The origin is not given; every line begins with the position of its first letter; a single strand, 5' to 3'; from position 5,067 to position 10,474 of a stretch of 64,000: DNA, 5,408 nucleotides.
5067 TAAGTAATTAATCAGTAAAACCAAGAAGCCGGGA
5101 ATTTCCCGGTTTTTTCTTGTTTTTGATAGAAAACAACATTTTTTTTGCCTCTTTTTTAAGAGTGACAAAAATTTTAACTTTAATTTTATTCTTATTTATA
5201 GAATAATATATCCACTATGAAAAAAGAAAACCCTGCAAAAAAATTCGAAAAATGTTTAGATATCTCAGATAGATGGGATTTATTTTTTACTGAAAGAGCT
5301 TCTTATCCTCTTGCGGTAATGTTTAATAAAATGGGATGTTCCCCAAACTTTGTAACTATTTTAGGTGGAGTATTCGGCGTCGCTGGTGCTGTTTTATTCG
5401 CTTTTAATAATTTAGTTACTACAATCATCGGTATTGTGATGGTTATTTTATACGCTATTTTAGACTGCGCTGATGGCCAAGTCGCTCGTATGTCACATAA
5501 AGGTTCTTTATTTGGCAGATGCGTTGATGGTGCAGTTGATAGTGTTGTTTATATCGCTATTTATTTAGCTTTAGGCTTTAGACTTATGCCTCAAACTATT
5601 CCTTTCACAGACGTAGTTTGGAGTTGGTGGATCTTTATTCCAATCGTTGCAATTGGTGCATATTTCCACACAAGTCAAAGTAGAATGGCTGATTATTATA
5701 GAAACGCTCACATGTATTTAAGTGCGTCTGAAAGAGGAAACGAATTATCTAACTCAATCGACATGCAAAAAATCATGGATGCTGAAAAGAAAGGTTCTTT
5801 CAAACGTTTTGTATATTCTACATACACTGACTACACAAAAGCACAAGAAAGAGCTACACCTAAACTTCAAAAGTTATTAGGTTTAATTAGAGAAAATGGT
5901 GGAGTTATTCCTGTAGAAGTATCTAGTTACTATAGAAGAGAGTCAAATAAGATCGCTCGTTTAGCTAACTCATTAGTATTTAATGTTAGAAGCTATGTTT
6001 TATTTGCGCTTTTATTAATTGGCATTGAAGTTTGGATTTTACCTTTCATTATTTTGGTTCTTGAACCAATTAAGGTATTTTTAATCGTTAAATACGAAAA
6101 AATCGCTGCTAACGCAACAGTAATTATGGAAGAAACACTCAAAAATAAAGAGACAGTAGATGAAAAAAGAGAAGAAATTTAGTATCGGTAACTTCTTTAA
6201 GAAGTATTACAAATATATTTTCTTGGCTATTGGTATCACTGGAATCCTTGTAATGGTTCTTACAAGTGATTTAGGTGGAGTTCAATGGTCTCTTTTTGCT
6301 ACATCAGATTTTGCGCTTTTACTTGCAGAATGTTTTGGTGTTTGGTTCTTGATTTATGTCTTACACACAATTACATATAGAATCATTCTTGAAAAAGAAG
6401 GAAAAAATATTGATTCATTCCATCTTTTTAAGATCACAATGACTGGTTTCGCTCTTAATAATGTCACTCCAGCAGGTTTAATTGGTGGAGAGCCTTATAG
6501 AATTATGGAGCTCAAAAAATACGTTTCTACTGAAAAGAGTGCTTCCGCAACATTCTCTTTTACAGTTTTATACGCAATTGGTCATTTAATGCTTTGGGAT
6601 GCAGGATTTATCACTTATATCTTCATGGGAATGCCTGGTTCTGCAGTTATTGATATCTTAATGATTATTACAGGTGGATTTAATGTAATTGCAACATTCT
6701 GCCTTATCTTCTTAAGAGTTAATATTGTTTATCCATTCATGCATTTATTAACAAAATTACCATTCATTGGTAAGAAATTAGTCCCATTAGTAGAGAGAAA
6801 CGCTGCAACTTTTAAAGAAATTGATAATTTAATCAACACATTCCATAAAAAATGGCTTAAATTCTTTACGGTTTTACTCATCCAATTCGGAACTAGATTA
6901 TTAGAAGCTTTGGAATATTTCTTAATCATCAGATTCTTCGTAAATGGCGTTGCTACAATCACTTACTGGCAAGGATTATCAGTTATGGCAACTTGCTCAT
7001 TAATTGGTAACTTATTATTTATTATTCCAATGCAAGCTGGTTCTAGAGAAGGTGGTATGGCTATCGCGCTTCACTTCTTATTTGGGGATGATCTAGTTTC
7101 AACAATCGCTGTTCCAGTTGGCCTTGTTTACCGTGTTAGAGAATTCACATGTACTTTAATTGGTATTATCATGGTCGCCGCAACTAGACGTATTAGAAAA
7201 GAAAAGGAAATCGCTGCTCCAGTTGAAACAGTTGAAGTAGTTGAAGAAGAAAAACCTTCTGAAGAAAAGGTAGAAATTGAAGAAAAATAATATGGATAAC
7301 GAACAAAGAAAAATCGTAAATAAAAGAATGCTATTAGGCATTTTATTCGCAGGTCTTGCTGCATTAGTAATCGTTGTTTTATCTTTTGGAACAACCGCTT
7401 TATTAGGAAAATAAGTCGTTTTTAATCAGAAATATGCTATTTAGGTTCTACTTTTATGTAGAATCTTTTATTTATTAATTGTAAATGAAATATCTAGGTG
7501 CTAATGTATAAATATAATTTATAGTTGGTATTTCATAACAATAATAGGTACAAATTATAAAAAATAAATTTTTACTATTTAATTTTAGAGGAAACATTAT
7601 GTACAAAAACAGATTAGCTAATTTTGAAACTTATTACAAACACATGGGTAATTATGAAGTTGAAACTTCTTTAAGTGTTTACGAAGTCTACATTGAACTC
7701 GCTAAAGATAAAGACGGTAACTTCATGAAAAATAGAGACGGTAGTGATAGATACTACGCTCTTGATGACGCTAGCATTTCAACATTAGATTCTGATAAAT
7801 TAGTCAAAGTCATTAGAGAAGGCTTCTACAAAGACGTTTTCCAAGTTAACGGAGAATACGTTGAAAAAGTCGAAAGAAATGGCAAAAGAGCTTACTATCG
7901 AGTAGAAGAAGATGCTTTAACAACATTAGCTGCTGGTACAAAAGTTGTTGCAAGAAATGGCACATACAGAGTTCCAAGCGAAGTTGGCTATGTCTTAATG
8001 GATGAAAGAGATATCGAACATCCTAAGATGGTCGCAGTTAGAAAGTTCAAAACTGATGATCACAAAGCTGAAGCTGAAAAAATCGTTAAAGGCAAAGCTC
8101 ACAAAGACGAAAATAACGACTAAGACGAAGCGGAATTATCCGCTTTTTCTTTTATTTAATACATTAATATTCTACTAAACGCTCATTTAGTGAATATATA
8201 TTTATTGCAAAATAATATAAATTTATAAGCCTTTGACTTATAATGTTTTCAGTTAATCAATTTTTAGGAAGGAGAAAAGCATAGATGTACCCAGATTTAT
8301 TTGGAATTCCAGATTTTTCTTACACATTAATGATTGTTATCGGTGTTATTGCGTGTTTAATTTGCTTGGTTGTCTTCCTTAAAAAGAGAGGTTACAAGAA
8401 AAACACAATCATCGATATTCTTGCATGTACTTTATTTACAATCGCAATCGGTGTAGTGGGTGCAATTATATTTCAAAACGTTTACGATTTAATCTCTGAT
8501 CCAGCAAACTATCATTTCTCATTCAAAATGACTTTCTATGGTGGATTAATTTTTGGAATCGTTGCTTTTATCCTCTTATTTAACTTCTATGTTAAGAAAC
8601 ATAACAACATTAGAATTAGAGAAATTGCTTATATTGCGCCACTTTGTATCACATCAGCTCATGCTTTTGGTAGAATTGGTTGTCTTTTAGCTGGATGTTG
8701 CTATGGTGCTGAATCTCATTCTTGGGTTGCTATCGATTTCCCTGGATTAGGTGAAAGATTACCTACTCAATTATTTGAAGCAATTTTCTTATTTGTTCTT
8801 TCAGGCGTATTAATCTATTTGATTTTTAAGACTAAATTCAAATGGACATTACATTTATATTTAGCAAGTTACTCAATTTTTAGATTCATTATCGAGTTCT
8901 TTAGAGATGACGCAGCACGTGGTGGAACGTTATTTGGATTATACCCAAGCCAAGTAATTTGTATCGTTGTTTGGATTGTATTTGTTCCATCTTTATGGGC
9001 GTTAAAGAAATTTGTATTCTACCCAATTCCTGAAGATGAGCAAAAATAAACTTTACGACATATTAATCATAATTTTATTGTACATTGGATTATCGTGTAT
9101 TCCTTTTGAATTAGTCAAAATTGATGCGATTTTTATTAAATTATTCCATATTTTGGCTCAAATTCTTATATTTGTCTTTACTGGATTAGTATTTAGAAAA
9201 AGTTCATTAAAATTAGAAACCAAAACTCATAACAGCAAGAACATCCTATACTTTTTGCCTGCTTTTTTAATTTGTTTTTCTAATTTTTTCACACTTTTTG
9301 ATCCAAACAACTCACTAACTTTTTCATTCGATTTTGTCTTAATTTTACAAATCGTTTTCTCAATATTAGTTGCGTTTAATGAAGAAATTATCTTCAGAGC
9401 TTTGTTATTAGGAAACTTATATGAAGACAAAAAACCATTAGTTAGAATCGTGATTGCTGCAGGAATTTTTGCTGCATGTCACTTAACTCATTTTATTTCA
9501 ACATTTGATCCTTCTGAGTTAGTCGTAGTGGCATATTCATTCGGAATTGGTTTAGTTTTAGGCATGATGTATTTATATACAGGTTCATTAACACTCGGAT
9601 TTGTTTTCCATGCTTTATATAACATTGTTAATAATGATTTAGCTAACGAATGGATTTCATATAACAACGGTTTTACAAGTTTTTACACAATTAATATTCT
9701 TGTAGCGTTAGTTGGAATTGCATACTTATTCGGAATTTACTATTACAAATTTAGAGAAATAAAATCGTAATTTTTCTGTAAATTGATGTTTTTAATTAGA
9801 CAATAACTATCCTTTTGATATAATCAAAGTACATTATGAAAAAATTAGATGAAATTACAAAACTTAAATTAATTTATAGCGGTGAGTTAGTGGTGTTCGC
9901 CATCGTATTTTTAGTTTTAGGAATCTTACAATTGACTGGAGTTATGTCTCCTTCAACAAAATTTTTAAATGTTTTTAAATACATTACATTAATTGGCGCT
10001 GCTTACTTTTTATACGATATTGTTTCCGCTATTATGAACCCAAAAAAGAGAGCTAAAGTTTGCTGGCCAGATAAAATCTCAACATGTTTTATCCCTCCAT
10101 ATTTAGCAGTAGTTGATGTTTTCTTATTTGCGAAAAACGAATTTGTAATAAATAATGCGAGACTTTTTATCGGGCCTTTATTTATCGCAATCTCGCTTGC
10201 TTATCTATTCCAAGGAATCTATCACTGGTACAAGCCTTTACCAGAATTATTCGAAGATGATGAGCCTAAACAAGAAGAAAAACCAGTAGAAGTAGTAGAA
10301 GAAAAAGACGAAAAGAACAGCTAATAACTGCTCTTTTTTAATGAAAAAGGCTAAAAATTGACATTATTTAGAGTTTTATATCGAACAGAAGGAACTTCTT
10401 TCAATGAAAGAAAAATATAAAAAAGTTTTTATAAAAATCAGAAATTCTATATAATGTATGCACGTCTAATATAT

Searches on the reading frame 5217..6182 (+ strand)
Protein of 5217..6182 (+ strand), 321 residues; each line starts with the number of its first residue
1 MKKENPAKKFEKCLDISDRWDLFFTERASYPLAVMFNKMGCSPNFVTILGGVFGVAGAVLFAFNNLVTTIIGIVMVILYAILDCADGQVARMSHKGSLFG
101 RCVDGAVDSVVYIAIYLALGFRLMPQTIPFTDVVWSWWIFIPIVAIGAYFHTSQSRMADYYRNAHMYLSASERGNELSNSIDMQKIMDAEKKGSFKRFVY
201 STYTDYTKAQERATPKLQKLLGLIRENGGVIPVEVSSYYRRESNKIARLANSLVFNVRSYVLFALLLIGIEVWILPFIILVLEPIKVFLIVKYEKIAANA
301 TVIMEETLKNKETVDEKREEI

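Call 47: search_protein_families(library=pfam, proteins=[window:5217-6182:+], max_evalue=0.00001)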
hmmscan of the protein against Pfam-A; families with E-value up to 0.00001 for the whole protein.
window:5217-6182:+ (321 aa): 1 family
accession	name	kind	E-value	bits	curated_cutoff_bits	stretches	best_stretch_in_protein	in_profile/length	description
PF01066.26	CDP-OH_P_transf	-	1.2e-11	45.7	22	1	43-145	4-94/152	CDP-alcohol phosphatidyltransferase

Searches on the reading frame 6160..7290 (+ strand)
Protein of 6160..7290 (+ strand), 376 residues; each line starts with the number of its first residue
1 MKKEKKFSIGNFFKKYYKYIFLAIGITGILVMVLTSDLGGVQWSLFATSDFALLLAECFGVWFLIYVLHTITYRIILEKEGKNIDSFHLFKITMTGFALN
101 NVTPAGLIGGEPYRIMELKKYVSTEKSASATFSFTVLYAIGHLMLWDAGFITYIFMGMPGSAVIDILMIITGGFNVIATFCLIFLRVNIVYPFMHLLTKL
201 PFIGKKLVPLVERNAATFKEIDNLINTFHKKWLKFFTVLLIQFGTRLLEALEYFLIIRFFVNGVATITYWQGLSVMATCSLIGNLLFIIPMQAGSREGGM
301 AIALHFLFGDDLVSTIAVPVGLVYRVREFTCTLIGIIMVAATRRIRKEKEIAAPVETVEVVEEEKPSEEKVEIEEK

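Call 47: search_protein_families(library=pfam, proteins=[window:6160-7290:+], max_evalue=0.00001)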
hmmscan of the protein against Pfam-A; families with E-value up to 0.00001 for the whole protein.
window:6160-7290:+ (376 aa): 1 family
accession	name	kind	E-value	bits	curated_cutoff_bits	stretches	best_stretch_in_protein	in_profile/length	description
PF03706.18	LPG_synthase_TM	-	1.5e-25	90.7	33.4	1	21-335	2-302/302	Lysylphosphatidylglycerol synthase TM region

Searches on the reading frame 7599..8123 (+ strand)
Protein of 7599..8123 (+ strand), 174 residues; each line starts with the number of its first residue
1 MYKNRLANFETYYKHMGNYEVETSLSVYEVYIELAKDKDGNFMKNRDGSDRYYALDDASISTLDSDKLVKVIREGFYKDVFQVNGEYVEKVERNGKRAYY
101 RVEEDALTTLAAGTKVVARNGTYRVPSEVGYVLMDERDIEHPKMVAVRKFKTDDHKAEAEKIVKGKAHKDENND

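Call 89: search_protein_families(library=pfam, proteins=[window:7599-8123:+], max_evalue=0.00001)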
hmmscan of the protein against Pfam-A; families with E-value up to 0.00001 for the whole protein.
window:7599-8123:+ (174 aa): 0 families

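Call 95: search_protein_families(library=pfam, proteins=[window:7599-8123:+], max_evalue=0.05)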
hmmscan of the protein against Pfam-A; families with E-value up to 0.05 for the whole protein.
window:7599-8123:+ (174 aa): 2 families
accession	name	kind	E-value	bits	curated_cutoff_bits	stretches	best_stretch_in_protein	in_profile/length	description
PF22665.2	DUF6293_C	-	0.021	15.7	27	0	31-80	36-88/101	DUF6293 C-terminal winged helix domain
PF04170.18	NlpE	-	0.04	15.2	22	0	81-114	47-80/86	NlpE N-terminal domain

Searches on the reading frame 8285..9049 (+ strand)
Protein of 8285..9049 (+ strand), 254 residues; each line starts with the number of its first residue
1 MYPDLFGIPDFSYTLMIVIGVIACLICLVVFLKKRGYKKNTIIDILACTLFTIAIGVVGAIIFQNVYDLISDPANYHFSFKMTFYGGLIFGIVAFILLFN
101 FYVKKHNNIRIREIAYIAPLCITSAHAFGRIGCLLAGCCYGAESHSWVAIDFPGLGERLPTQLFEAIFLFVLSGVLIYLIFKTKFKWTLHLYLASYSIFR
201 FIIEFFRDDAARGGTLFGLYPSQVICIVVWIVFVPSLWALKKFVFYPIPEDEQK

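Call 47: search_protein_families(library=pfam, proteins=[window:8285-9049:+], max_evalue=0.00001)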
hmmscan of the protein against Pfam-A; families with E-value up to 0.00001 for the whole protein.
window:8285-9049:+ (254 aa): 1 family
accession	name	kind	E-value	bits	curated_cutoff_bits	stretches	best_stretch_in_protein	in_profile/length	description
PF01790.23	LGT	-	5.4e-31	108.2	24.9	1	12-234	13-235/240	Prolipoprotein diacylglyceryl transferase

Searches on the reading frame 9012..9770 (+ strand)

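Call 47: search_protein_families(library=pfam, proteins=[window:9012-9770:+], max_evalue=0.00001)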
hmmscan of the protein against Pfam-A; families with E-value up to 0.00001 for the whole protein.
window:9012-9770:+ (252 aa): 1 family
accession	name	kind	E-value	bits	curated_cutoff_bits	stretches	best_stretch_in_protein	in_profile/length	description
PF02517.21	Rce1-like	-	5e-17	62.4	22.4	1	110-206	5-93/93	Type II CAAX prenyl endopeptidase Rce1-like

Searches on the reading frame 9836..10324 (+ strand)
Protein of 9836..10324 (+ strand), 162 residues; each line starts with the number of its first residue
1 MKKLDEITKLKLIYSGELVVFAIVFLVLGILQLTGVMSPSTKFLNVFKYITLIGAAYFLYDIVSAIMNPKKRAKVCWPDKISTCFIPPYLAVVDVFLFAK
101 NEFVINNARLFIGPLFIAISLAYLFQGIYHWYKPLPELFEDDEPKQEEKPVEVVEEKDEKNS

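Call 89: search_protein_families(library=pfam, proteins=[window:9836-10324:+], max_evalue=0.00001)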
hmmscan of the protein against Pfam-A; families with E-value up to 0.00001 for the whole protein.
window:9836-10324:+ (162 aa): 0 families

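Call 95: search_protein_families(library=pfam, proteins=[window:9836-10324:+], max_evalue=0.05)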
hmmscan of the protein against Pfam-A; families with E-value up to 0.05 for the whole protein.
window:9836-10324:+ (162 aa): 1 family
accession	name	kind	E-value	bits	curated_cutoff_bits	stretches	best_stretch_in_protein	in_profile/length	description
PF04893.22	Yip1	-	0.033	14.5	28.6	1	18-133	67-149/173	Yip1 domain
